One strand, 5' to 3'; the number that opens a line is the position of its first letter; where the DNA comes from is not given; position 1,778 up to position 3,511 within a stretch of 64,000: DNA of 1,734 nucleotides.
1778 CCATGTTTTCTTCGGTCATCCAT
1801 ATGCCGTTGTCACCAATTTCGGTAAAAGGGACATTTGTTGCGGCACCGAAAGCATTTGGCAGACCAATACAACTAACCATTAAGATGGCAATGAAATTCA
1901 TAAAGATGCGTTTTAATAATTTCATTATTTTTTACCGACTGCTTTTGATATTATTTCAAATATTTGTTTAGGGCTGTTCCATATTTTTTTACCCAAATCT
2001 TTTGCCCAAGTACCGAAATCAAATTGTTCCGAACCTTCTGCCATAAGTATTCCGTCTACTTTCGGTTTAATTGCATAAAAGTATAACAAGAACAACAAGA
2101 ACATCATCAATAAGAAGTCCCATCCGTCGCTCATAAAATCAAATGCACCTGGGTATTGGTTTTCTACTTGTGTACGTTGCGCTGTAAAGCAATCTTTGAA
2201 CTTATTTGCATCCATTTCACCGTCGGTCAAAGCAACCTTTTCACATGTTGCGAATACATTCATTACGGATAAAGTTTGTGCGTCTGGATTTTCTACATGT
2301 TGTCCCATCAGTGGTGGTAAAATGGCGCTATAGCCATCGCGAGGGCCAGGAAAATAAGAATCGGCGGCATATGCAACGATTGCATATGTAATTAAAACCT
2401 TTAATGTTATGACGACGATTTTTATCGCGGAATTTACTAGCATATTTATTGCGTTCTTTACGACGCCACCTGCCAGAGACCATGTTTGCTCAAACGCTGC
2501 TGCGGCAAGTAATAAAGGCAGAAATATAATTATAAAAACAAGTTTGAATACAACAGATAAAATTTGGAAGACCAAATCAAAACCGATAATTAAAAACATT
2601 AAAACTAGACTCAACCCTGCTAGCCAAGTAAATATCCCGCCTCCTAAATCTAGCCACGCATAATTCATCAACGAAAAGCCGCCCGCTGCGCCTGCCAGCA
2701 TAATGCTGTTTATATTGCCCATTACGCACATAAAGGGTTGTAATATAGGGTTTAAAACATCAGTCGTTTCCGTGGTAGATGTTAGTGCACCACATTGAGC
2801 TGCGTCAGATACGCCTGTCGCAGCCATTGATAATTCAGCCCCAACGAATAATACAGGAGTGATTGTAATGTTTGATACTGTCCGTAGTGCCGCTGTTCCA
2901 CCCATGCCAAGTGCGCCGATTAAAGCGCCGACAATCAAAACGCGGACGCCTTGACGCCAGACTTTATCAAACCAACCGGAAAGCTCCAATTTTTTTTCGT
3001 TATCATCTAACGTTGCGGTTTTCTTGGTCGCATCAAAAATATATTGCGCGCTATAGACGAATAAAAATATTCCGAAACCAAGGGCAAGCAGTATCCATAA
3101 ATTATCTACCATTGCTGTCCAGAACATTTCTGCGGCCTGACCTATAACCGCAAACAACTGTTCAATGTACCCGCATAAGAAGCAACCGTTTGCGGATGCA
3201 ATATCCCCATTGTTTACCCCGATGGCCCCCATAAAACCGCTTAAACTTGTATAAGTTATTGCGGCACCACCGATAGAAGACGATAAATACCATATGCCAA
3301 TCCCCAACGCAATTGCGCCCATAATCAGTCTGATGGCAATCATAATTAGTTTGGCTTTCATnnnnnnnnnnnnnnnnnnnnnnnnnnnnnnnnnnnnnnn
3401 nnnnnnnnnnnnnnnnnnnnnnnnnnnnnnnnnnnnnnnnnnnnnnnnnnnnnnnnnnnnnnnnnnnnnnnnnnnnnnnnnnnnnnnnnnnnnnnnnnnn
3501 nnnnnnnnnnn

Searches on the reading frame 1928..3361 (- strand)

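Call 65: search_protein_families(library=pfam, proteins=[window:1928-3361:-], max_evalue=0.0001)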
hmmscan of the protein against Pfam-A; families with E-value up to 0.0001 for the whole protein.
window:1928-3361:- (478 aa): 0 families

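Call 68: search_protein_families(library=pfam, proteins=[window:1928-3361:-], max_evalue=10)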
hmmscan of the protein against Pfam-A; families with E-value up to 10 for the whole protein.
window:1928-3361:- (478 aa): 1 family
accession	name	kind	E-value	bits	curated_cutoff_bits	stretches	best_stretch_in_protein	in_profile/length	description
PF20704.4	KH_NucS_shadow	-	0.15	12.4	27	1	362-405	83-126/130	NucS shadow ORF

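Call 70: search_protein_families(library=ncbifam, proteins=[window:1928-3361:-], max_evalue=1)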
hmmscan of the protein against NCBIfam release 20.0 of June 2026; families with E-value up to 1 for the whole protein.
window:1928-3361:- (478 aa): 1 family
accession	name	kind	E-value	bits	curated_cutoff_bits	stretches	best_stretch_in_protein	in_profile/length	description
NF040488.1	SCO5389_fam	equivalog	0.058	13.5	75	1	362-405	83-126/130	SCO5389 family protein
